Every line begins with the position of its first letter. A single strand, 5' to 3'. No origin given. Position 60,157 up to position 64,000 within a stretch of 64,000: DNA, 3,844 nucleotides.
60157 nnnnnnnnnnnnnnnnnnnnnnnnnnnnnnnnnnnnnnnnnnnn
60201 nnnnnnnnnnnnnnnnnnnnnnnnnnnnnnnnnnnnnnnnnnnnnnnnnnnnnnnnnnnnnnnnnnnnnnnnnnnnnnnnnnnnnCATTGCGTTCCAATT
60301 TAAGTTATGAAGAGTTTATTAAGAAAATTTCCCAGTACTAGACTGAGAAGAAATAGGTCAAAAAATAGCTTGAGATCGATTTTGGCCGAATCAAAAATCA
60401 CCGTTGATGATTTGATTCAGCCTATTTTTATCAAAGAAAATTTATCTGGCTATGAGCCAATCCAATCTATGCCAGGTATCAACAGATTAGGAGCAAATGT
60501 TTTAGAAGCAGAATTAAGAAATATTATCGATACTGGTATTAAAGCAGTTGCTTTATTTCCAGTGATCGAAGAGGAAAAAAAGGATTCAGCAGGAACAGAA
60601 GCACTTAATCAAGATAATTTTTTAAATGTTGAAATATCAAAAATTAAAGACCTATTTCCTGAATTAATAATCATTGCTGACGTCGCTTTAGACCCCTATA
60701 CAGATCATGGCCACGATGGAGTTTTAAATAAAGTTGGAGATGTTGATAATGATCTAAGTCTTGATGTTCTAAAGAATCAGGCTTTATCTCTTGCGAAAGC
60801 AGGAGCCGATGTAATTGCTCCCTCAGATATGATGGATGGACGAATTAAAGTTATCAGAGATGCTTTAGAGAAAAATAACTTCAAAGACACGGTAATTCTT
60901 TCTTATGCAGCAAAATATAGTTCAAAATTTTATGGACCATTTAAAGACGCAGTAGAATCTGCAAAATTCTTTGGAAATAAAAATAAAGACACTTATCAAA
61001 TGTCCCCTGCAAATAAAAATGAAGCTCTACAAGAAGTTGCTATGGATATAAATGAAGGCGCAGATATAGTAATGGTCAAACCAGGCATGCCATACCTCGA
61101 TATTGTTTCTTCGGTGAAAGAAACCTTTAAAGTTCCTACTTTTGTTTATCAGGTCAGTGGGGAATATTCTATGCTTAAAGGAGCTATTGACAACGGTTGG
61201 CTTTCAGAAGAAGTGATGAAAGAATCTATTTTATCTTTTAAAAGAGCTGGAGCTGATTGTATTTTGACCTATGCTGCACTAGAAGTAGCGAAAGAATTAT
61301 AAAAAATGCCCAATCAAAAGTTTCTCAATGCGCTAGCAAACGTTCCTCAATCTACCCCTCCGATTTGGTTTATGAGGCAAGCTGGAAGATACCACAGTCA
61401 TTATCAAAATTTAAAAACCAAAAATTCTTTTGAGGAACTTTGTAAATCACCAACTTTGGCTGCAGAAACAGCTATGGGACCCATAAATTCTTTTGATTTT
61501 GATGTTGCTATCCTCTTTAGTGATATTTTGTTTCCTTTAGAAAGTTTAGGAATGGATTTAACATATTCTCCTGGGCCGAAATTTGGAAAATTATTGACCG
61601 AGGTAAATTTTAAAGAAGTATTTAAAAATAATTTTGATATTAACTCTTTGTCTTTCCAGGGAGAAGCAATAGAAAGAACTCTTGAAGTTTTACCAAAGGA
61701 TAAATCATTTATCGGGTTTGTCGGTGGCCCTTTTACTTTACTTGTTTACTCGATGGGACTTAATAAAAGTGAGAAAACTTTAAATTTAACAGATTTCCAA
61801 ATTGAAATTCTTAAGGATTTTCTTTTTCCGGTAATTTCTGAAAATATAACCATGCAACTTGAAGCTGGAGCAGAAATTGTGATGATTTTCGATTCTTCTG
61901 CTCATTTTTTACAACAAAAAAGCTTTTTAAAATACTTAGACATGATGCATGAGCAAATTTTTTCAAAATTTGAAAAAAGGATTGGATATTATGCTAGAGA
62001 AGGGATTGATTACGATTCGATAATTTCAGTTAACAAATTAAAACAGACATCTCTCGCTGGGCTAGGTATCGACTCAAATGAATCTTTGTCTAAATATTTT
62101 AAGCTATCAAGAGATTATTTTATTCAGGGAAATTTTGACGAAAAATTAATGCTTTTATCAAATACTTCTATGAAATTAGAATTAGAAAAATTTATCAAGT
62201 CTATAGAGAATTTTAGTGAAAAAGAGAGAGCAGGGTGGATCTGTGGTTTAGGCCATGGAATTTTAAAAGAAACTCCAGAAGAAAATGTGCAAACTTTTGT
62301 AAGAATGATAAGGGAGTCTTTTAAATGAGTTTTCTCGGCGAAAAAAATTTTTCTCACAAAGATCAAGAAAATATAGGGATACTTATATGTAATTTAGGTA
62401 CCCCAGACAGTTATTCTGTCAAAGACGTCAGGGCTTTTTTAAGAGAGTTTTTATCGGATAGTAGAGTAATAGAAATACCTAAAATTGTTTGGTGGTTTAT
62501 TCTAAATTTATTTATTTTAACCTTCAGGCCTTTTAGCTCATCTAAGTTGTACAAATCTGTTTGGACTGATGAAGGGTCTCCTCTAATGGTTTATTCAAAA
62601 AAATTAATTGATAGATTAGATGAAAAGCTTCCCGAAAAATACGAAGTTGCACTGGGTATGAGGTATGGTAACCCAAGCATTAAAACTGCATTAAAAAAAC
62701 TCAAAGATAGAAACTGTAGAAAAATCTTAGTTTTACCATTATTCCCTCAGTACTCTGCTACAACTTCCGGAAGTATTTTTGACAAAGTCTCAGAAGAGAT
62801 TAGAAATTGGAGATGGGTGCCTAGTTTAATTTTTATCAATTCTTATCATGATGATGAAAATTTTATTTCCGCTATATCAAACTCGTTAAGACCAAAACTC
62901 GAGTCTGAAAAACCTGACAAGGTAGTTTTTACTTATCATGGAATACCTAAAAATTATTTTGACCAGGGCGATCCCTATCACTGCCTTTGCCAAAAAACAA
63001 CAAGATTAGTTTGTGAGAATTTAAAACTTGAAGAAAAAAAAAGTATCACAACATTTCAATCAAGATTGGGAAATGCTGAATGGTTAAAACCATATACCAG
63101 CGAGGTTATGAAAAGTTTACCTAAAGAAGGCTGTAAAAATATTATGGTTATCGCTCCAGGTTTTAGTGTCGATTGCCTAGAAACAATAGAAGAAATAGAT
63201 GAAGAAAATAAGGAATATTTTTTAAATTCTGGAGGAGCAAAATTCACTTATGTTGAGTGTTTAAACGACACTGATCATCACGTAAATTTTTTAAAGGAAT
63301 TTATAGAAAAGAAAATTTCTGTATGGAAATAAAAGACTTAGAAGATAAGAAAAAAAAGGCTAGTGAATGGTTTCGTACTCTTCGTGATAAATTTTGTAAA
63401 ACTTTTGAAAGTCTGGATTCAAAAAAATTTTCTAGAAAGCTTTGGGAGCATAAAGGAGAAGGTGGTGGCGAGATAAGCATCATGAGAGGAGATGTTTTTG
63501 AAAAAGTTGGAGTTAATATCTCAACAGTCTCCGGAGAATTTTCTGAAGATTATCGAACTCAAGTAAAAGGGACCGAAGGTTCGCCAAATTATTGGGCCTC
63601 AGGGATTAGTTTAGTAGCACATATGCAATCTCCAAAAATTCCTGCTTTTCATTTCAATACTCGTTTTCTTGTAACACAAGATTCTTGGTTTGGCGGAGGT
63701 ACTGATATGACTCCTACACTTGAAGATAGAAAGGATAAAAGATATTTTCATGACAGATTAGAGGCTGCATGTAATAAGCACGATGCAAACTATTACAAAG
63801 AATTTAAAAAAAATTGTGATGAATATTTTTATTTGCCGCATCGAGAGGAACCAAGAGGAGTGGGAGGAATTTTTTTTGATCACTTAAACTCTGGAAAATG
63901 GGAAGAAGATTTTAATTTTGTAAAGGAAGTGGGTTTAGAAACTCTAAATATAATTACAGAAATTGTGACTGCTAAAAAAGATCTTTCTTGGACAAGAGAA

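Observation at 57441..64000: Heme pathway consolidated into one locus and headed by a Shemin-type ALA synthase in a genome with gammaproteobacterial gene order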

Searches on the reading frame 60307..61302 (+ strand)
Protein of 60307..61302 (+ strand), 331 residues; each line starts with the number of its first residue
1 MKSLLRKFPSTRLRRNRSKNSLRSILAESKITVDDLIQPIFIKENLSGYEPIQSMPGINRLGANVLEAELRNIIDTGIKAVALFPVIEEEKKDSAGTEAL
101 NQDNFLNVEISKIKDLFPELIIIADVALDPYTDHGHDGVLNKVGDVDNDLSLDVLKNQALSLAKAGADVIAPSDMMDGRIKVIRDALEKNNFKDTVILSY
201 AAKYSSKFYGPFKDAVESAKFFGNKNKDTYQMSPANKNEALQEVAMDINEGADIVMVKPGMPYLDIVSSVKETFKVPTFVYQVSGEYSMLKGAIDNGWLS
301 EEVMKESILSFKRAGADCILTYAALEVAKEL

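Call 4: search_protein_families(library=pfam, proteins=[window:60307-61302:+])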
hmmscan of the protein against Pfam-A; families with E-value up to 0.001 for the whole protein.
window:60307-61302:+ (331 aa): 1 family
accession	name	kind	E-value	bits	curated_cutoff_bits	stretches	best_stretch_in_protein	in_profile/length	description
PF00490.27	ALAD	-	2.8e-130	434.5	24.6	1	11-329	2-316/317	Delta-aminolevulinic acid dehydratase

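Call 7: search_protein_families(library=ncbifam, proteins=[window:60307-61302:+], max_evalue=0.01)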
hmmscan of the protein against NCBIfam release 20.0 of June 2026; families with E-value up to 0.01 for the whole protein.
window:60307-61302:+ (331 aa): 2 families
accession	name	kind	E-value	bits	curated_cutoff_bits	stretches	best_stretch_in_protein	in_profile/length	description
NF006762.1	PRK09283.1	equivalog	3e-138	460.6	297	1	8-330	3-323/327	porphobilinogen synthase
NF009923.0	PRK13384.1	equivalog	1.1e-100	337.3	507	1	6-329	4-322/327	porphobilinogen synthase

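Call 96: search_solved_structures(query=window:60307-61302:+, max_evalue=1e-30)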
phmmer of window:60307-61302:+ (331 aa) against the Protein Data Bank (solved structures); distinct sequences matched with E-value up to 1e-30: 24.
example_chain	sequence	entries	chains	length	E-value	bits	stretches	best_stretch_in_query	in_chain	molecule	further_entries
1b4k_A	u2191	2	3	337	1e-109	369.9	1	6-331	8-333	PROTEIN (5-AMINOLEVULINIC ACID DEHYDRATASE) | DELTA-AMINOLEVULINIC ACID DEHYDRATASE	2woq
2c13_A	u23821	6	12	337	1.4e-109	369.5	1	6-331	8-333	DELTA-AMINOLEVULINIC ACID DEHYDRATASE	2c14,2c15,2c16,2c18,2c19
1gzg_A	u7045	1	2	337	7.1e-109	367.2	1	6-331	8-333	DELTA-AMINOLEVULINIC ACID DEHYDRATASE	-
1w54_A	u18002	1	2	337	2.6e-108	365.3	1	6-331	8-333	DELTA-AMINOLEVULINIC ACID DEHYDRATASE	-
1w5m_A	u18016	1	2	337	9.2e-108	363.5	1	6-331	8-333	DELTA-AMINOLEVULINIC ACID DEHYDRATASE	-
1w56_A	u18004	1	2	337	9.3e-108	363.5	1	6-331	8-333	DELTA-AMINOLEVULINIC ACID DEHYDRATASE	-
1w5n_A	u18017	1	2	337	4.6e-107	361.2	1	6-331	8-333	DELTA-AMINOLEVULINIC ACID DEHYDRATASE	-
1w5o_A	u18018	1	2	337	1.7e-106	359.4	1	6-331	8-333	DELTA-AMINOLEVULINIC ACID DEHYDRATASE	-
1w5p_A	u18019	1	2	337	2.2e-105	355.7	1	6-331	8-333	DELTA-AMINOLEVULINIC ACID DEHYDRATASE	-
1w5q_A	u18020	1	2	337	5.7e-105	354.3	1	6-331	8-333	DELTA-AMINOLEVULINIC ACID DEHYDRATASE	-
1w1z_A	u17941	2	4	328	3.5e-93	315.6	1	12-331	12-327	DELTA-AMINOLEVULINIC ACID DEHYDRATASE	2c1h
3obk_A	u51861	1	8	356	2.4e-88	299.8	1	11-329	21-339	Delta-aminolevulinic acid dehydratase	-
5lzl_A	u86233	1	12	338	2e-77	263.9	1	7-329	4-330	Delta-aminolevulinic acid dehydratase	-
1b4e_A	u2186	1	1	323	2.5e-75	257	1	10-329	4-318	PROTEIN (5-AMINOLEVULINIC ACID DEHYDRATASE)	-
5mhb_A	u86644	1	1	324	1.4e-74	254.5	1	12-329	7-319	Delta-aminolevulinic acid dehydratase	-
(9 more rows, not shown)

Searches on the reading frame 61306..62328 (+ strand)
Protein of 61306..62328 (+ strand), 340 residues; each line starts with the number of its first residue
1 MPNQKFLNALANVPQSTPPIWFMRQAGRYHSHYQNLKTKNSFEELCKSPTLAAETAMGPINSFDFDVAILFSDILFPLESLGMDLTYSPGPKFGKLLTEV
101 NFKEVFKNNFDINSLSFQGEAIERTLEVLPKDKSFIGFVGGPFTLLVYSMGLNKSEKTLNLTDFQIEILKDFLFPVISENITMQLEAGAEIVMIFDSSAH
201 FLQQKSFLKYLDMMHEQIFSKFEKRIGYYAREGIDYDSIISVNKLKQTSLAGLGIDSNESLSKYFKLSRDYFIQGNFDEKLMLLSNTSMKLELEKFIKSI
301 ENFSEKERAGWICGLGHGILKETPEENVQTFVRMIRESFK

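Call 4: search_protein_families(library=pfam, proteins=[window:61306-62328:+])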
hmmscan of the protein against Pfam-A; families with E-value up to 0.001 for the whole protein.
window:61306-62328:+ (340 aa): 1 family
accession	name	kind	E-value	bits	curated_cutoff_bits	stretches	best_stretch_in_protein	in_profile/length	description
PF01208.23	URO-D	-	1.1e-69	235.6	23.9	1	1-337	1-345/346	Uroporphyrinogen decarboxylase (URO-D)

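Call 7: search_protein_families(library=ncbifam, proteins=[window:61306-62328:+], max_evalue=0.01)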
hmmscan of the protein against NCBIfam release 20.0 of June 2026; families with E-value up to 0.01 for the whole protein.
window:61306-62328:+ (340 aa): 5 families
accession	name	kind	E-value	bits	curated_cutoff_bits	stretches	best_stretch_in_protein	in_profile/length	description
TIGR01464.1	hemE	equivalog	3.5e-67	226.8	302.95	1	5-337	1-338/338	uroporphyrinogen decarboxylase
TIGR01463.1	mtaA_cmuA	subfamily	6e-07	29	235.4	1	46-336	46-336/340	MtaA/CmuA family methyltransferase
NF004889.0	PRK06252.1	subfamily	8.4e-07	28.3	244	1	135-338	141-336/340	methylcobalamin:coenzyme M methyltransferase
NF041608.1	methylcob_mtaseMtbA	equivalog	0.00049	19.3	600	1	131-337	137-336/339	methylcobamide:CoM methyltransferase MtbA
NF009023.0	PRK12359.1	equivalog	0.00096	19.1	215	1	186-259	76-148/172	flavodoxin FldB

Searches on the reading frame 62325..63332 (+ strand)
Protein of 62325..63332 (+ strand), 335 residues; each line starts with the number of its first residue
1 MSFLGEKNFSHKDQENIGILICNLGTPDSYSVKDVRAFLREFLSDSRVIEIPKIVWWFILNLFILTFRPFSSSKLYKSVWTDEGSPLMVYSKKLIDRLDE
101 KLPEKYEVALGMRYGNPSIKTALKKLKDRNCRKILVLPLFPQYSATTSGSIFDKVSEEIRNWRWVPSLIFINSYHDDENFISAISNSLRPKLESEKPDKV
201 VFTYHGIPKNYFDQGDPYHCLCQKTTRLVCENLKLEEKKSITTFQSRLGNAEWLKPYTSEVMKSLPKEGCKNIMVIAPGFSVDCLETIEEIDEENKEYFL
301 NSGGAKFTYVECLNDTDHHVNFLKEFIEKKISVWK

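Call 4: search_protein_families(library=pfam, proteins=[window:62325-63332:+])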
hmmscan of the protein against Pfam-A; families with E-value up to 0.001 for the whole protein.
window:62325-63332:+ (335 aa): 2 families
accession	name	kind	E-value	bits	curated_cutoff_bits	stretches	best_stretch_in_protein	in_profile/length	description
PF00762.24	Ferrochelatase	-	4.8e-110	367.9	27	1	17-330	2-316/317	Ferrochelatase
PF01903.22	CbiX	-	9.2e-08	32.8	22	0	93-141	14-62/106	CbiX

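Call 7: search_protein_families(library=ncbifam, proteins=[window:62325-63332:+], max_evalue=0.01)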
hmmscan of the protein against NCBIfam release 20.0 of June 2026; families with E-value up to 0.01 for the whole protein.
window:62325-63332:+ (335 aa): 5 families
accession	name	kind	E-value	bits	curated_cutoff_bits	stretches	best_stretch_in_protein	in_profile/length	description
TIGR00109.1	hemH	equivalog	4.1e-92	309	124.6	1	14-330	3-320/322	ferrochelatase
NF000689.1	PRK00035.2-1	equivalog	1.4e-18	66.9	408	1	85-329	51-309/311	ferrochelatase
NF009095.0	PRK12435.1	subfamily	1.7e-16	60.3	455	1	92-331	64-307/311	ferrochelatase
NF033198.0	F430_CfbA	equivalog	3.3e-07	30.3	120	1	89-140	12-67/122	sirohydrochlorin nickelochelatase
NF002090.2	PRK00923.1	subfamily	7.1e-06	26.1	120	1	88-140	12-68/129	sirohydrochlorin nickelochelatase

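Call 97: search_solved_structures(query=window:62325-63332:+, max_evalue=1e-20)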
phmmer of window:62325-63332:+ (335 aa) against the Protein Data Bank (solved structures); distinct sequences matched with E-value up to 1e-20: 14.
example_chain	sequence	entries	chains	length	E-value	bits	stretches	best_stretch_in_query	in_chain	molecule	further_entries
2po7_A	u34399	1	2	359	2.5e-23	85.7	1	16-315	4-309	Ferrochelatase, mitochondrial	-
3w1w_A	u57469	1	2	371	5.8e-22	81.3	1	12-315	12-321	Ferrochelatase, mitochondrial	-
4klr_A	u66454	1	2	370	6.6e-22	81.1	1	10-315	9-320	Ferrochelatase, mitochondrial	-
3aqi_A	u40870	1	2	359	7e-22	81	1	16-315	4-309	Ferrochelatase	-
7ct7_A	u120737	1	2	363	8.3e-22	80.8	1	14-315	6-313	Ferrochelatase, mitochondrial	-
2qd3_A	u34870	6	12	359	9.8e-22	80.5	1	16-315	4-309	Ferrochelatase | Ferrochelatase, mitochondrial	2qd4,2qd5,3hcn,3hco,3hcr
7ctc_A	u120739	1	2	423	1.2e-21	80.2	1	13-315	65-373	Ferrochelatase, mitochondrial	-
4kmm_A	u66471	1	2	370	1.2e-21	80.2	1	10-315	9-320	Ferrochelatase, mitochondrial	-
1hrk_A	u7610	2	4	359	1.6e-21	79.8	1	16-315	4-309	FERROCHELATASE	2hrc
4mk4_A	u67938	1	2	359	1.9e-21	79.6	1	16-315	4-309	Ferrochelatase, mitochondrial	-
4kla_A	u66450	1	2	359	2.6e-21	79.2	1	16-315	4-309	Ferrochelatase, mitochondrial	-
2hre_A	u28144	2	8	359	3.6e-21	78.7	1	16-315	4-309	Ferrochelatase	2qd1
4klc_A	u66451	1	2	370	4.1e-21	78.5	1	10-315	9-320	Ferrochelatase, mitochondrial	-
2qd2_A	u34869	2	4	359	6e-21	78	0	17-315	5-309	Ferrochelatase | Ferrochelatase, mitochondrial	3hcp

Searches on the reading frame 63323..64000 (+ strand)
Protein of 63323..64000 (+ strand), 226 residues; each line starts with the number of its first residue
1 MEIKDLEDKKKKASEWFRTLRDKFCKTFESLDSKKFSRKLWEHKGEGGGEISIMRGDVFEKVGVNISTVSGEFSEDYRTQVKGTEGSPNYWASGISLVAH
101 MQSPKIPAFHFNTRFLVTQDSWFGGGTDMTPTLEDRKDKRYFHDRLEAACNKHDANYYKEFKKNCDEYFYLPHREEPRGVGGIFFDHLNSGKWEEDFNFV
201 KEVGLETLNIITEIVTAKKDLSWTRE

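Call 7: search_protein_families(library=ncbifam, proteins=[window:63323-64000:+], max_evalue=0.01)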
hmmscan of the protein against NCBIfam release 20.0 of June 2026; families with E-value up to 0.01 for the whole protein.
window:63323-64000:+ (226 aa): 1 family
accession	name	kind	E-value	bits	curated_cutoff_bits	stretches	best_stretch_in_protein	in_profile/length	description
NF003727.1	PRK05330.1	equivalog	2.3e-79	266.4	297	1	11-225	2-222/294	oxygen-dependent coproporphyrinogen oxidase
